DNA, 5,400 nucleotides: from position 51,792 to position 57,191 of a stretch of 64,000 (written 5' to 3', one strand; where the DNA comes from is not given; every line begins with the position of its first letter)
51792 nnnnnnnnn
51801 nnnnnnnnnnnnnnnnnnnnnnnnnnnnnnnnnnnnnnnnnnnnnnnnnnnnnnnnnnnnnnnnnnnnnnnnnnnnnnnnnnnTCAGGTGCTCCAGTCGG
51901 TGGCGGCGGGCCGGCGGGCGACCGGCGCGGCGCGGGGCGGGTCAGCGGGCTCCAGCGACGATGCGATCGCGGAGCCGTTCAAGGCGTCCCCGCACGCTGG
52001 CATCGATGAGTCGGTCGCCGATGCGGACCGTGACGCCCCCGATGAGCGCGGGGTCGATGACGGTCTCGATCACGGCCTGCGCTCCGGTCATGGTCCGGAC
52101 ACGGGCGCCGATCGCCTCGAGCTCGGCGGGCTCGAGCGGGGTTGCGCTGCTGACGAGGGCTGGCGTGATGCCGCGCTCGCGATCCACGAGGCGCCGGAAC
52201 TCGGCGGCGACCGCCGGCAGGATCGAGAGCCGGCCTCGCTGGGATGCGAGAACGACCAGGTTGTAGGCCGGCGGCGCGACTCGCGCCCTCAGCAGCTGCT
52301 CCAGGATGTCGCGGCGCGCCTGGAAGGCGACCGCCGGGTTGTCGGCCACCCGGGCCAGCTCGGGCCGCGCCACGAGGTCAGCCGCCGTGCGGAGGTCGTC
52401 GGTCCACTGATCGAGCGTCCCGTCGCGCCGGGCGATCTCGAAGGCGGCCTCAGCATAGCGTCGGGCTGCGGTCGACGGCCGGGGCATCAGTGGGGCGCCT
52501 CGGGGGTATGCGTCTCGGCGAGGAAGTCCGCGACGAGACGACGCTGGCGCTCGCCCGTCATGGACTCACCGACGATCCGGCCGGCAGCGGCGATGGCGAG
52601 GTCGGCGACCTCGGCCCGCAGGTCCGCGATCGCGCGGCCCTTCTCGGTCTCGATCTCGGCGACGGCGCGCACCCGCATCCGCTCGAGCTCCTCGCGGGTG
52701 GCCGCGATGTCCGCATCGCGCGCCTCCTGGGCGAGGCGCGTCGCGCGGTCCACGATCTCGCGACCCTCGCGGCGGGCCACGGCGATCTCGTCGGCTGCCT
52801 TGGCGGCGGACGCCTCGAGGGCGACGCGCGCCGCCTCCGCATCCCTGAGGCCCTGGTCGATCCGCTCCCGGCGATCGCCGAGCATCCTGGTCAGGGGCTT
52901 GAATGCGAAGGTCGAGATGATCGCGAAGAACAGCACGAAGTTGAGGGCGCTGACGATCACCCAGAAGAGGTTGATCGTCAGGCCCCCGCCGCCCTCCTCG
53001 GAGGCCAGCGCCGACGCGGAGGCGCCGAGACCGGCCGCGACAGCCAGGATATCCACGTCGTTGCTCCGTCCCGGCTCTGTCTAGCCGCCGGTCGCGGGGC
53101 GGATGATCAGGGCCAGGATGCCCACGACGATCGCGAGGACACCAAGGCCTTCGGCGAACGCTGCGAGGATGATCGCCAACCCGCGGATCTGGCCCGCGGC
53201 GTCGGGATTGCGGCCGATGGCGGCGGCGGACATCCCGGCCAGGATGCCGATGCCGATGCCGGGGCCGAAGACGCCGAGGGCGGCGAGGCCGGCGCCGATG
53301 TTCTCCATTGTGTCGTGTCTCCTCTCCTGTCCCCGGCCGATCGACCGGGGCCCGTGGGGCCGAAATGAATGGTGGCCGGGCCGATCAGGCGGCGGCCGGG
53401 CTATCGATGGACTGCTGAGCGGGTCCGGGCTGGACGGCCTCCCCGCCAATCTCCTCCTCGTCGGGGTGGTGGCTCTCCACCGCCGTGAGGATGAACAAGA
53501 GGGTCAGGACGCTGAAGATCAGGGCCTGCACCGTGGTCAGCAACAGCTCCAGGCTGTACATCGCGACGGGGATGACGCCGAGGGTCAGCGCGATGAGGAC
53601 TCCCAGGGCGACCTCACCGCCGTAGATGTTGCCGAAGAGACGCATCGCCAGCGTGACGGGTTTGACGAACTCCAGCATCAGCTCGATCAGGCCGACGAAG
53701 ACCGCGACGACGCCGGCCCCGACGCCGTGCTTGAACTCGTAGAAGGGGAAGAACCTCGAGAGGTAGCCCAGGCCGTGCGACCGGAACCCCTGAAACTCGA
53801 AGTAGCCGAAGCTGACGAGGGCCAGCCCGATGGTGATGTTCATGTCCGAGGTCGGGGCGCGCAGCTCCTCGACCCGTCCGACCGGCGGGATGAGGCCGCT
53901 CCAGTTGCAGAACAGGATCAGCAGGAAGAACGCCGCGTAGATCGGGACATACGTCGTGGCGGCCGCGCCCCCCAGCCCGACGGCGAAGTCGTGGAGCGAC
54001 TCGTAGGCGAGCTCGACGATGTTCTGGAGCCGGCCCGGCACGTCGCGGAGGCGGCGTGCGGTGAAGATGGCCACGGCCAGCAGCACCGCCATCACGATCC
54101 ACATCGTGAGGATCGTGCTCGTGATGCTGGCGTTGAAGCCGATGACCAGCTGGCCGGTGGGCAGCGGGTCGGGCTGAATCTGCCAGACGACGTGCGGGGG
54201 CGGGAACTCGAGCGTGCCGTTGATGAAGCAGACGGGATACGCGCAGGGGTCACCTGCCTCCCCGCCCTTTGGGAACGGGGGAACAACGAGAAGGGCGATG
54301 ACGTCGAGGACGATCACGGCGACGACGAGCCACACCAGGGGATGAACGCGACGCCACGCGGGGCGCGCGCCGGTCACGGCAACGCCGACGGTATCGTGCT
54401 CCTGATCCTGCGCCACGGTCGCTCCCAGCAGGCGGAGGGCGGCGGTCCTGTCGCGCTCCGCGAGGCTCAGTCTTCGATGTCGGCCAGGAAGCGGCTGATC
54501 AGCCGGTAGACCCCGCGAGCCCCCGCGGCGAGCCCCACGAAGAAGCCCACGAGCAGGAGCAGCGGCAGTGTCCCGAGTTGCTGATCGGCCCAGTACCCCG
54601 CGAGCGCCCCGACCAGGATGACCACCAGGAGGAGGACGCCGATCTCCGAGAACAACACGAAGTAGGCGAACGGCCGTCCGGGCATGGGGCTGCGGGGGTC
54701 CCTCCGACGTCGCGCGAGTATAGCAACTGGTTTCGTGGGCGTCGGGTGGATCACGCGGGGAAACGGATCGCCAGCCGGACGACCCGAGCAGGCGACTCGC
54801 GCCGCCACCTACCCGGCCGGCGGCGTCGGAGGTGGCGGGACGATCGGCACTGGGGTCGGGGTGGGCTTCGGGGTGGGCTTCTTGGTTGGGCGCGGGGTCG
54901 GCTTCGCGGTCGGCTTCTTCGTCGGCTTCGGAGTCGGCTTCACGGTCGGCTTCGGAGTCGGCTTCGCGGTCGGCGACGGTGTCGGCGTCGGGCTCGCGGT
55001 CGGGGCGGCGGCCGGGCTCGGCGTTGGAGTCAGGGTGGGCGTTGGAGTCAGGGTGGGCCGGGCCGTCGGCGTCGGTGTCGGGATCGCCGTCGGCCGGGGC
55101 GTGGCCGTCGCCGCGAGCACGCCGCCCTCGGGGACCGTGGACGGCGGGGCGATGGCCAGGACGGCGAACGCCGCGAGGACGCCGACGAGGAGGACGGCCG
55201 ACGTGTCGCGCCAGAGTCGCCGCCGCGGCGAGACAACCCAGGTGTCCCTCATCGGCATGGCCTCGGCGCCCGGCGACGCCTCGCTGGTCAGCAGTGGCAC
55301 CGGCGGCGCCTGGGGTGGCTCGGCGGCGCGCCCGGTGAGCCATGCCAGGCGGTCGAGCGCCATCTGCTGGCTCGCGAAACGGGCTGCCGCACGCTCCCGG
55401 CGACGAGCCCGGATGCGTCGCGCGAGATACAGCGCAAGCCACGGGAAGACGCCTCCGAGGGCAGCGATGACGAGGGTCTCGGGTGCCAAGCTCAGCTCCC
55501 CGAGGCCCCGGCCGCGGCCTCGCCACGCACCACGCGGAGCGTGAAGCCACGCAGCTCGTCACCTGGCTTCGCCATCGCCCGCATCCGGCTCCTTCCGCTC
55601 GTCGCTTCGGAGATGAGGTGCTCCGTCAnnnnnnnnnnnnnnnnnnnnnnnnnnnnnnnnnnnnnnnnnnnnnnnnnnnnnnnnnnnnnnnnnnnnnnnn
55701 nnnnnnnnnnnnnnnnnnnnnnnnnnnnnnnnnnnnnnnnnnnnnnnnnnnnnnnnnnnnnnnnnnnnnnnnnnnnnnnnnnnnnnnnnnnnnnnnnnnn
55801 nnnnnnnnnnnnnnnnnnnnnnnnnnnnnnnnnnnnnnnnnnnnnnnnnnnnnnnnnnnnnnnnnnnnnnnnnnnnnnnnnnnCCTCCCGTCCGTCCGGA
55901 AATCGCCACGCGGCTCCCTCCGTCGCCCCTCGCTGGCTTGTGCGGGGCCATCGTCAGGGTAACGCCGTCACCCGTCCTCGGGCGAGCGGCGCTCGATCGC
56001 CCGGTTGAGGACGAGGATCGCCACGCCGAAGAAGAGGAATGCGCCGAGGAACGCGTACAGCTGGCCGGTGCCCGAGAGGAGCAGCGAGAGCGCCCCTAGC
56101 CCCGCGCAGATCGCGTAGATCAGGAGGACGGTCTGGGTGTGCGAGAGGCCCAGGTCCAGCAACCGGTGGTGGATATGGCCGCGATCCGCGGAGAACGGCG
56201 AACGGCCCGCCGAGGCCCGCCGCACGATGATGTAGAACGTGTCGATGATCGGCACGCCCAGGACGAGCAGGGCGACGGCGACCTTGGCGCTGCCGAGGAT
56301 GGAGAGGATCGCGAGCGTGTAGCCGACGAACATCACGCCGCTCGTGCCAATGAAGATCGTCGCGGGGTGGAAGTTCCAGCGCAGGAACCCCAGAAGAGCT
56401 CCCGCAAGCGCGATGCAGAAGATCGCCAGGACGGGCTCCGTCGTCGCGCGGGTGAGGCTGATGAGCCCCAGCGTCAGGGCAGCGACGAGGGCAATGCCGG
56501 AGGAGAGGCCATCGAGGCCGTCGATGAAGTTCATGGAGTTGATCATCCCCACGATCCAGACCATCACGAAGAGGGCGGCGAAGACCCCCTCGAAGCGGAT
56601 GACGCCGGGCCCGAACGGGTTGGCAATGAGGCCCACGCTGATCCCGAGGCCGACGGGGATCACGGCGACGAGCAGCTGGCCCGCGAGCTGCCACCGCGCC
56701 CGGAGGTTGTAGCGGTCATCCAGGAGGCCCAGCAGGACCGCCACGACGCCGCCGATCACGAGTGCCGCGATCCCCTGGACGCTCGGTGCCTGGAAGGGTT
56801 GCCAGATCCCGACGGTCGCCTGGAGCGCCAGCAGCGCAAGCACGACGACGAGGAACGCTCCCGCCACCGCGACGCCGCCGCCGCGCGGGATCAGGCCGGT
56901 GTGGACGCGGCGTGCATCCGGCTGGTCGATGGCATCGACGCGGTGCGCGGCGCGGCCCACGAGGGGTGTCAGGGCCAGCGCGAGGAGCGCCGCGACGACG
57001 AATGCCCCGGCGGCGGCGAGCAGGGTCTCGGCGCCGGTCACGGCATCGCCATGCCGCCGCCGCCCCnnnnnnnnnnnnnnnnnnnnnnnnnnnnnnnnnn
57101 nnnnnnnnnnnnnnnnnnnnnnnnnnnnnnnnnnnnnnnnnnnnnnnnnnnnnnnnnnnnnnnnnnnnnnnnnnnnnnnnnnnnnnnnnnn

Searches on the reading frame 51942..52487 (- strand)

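Call 11: search_protein_families(library=pfam, proteins=[window:51942-52487:-], max_evalue=0.001)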
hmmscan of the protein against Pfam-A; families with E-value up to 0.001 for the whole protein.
window:51942-52487:- (181 aa): 1 family
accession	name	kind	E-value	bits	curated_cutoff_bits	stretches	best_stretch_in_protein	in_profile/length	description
PF00213.23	OSCP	-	1.1e-44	152.9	22.3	1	8-175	2-171/172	ATP synthase delta (OSCP) subunit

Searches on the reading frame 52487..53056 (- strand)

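Call 11: search_protein_families(library=pfam, proteins=[window:52487-53056:-], max_evalue=0.001)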
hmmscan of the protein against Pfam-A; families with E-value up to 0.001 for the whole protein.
window:52487-53056:- (189 aa): 1 family
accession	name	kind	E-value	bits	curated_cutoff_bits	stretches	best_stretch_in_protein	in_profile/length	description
PF00430.23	ATP-synt_B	-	6.5e-26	91.4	28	1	34-162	3-131/132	ATP synthase B/B' CF(0)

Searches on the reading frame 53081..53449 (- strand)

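Call 11: search_protein_families(library=pfam, proteins=[window:53081-53449:-], max_evalue=0.001)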
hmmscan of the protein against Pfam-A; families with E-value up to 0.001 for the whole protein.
window:53081-53449:- (122 aa): 1 family
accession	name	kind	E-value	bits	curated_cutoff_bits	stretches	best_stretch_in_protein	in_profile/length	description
PF00137.26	ATP-synt_C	-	3.7e-10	40.3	24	1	51-112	1-59/60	ATP synthase subunit C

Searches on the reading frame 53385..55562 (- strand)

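Call 11: search_protein_families(library=pfam, proteins=[window:53385-55562:-], max_evalue=0.001)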
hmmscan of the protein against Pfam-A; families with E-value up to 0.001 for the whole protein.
window:53385-55562:- (725 aa): 1 family
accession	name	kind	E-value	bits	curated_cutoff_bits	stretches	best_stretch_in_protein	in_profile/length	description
PF00119.25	ATP-synt_A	-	4.5e-41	141.5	33.9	1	484-691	1-216/217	ATP synthase A chain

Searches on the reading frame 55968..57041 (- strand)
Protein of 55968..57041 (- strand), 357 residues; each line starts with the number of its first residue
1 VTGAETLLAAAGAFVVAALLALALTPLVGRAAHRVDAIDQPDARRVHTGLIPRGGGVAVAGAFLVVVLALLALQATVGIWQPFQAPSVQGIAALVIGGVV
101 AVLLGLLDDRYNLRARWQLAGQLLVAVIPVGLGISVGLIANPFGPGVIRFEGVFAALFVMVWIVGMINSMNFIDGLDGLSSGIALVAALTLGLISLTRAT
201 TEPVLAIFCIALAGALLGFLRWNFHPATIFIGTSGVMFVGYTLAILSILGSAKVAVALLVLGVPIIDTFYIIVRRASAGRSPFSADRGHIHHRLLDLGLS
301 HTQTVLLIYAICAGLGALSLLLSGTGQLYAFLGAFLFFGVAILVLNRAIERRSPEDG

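Call 11: search_protein_families(library=pfam, proteins=[window:55968-57041:-], max_evalue=0.001)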
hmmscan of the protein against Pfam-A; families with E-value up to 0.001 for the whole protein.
window:55968-57041:- (357 aa): 1 family
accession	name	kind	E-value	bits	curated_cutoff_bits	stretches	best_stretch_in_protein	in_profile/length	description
PF00953.26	Glycos_transf_4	-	1.7e-37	129.3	27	1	92-250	2-159/160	Glycosyl transferase family 4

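Call 46: search_protein_families(library=ncbifam, proteins=[window:55968-57041:-], max_evalue=0.0001)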
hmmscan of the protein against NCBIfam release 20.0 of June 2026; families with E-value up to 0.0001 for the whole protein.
window:55968-57041:- (357 aa): 3 families
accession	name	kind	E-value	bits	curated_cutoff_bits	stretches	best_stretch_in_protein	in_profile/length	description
TIGR02380.1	ECA_wecA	exception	8.7e-39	133.6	326.05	1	14-346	4-337/346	UDP-N-acetylglucosamine--undecaprenyl-phosphate N-acetylglucosaminephosphotransferase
NF053644.1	MraY_archaea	equivalog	1.1e-21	77.6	450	1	152-316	179-336/340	pseudomurein biosynthesis MraY family phospho-N-acetylmuramoyl-pentapeptide-transferase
TIGR00445.1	mraY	equivalog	2.4e-18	66.7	192.05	1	112-312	91-307/321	phospho-N-acetylmuramoyl-pentapeptide-transferase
